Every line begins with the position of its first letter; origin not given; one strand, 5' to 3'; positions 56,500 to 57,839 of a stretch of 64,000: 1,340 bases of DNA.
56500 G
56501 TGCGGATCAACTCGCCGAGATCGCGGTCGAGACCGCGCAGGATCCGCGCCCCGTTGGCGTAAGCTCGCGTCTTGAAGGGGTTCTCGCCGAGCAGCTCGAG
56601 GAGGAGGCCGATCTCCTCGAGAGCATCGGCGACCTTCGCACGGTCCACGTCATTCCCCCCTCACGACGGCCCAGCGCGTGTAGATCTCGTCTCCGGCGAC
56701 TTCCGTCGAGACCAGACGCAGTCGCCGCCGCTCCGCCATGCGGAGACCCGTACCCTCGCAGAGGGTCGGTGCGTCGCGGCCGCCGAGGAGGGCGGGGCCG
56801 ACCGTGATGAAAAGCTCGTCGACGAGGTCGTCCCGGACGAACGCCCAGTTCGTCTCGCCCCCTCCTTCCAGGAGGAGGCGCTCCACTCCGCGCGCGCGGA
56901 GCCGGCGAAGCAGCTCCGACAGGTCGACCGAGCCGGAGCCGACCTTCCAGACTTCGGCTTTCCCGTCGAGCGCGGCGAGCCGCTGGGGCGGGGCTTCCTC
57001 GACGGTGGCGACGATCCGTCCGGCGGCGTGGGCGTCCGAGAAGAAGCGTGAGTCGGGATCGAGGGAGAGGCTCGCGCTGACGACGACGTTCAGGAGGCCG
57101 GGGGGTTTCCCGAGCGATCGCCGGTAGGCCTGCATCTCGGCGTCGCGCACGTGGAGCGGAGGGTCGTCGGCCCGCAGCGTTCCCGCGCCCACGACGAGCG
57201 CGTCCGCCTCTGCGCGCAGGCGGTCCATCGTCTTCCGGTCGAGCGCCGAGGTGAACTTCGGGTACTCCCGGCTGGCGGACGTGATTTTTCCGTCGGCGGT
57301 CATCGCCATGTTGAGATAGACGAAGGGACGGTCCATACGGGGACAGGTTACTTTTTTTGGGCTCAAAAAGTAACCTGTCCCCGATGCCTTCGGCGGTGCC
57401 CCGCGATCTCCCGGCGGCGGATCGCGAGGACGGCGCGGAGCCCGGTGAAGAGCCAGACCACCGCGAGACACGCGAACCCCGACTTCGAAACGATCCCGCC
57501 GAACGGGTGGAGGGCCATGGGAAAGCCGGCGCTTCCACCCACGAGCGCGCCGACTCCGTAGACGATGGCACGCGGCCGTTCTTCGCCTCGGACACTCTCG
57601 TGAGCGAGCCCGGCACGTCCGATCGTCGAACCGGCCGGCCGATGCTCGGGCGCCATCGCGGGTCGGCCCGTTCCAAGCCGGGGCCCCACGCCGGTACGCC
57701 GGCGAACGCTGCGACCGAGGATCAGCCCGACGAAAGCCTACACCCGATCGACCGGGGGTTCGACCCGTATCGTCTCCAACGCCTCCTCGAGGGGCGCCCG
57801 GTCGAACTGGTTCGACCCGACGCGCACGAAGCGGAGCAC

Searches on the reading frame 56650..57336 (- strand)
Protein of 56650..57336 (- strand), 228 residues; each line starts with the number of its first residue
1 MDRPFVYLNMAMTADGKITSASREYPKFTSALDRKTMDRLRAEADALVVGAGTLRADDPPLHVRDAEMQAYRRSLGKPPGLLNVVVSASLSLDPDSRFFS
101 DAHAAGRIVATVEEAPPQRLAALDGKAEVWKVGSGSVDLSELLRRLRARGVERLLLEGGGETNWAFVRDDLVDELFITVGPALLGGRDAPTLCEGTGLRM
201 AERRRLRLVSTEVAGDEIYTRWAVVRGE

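Call 76: search_protein_families(library=pfam, proteins=[window:56650-57336:-], max_evalue=0.001)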
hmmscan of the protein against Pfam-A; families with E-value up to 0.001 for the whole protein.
window:56650-57336:- (228 aa): 1 family
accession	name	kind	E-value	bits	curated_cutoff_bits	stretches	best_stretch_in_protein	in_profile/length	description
PF01872.23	RibD_C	-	1.6e-45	155.8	24.1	1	4-218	1-195/197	RibD C-terminal domain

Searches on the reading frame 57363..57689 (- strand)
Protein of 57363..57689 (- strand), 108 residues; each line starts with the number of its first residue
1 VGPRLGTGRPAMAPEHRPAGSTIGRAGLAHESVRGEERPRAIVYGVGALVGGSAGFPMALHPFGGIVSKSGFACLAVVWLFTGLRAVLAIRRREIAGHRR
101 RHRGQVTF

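Call 76: search_protein_families(library=pfam, proteins=[window:57363-57689:-], max_evalue=0.001)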
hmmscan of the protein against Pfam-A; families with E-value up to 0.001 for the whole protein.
window:57363-57689:- (108 aa): 1 family
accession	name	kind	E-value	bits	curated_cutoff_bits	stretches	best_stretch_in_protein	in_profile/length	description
PF10067.14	DUF2306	-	1.3e-08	35.5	31.6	1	43-100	37-94/147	Predicted membrane protein (DUF2306)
